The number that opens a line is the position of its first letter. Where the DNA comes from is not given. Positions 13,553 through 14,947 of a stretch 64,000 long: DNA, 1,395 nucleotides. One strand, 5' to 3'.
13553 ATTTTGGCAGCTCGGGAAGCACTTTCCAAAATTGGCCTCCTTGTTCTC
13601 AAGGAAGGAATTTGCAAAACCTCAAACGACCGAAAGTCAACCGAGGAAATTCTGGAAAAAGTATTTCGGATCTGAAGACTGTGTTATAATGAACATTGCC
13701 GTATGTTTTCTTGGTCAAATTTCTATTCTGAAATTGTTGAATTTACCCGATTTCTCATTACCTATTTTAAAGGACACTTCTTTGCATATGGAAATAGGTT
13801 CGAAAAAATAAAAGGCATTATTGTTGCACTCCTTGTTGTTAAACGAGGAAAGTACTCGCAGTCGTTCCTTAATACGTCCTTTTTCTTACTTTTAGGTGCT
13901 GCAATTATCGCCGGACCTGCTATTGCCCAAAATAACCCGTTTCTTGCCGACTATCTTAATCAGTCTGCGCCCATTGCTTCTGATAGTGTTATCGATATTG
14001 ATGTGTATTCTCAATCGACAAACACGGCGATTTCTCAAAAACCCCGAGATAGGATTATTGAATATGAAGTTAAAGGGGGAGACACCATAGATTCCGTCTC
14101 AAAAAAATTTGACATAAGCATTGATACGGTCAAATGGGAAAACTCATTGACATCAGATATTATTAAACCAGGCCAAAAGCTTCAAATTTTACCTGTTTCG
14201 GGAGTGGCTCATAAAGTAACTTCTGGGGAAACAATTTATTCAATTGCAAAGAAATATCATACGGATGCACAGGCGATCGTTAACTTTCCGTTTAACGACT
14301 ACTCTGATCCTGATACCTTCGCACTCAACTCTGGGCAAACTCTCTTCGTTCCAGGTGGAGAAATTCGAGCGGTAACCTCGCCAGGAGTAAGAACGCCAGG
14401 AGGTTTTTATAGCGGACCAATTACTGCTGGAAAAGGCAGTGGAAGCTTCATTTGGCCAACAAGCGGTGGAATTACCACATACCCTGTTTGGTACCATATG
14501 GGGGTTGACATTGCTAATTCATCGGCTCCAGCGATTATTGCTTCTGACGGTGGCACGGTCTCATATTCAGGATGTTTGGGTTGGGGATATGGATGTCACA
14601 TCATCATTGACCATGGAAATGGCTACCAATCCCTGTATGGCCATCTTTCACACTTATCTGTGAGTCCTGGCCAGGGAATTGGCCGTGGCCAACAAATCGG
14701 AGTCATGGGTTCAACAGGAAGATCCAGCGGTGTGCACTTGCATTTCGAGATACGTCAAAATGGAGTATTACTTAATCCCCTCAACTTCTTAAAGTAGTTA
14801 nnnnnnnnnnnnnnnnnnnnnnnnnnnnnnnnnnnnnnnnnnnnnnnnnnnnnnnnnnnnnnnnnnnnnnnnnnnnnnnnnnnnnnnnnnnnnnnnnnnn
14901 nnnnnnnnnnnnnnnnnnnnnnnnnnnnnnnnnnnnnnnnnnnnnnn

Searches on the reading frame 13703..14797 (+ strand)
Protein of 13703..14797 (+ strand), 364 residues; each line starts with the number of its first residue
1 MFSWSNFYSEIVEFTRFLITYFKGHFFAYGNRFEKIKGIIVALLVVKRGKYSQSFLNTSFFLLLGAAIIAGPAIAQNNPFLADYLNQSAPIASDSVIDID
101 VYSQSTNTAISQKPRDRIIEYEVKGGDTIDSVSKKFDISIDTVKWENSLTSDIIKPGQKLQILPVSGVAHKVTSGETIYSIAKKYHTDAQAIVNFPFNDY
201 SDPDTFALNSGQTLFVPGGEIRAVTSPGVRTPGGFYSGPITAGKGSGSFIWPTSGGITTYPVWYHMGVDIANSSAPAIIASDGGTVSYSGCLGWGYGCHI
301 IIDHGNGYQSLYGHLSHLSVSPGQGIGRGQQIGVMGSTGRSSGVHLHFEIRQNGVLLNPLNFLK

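Call 54: search_protein_families(library=pfam, proteins=[window:13703-14797:+], max_evalue=0.001)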
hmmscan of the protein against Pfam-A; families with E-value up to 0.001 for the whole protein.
window:13703-14797:+ (364 aa): 3 families
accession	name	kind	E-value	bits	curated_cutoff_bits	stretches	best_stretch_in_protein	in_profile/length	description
PF01551.29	Peptidase_M23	-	1.9e-29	102.1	28.7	1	264-359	2-96/96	Peptidase family M23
PF01476.26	LysM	-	2.7e-18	66.1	20.9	2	121-162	1-42/43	LysM domain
PF23473.1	LysM3_LYK4_5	-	9.7e-07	29.2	29.3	0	120-155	4-39/48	LYK4/5 LysM3 domain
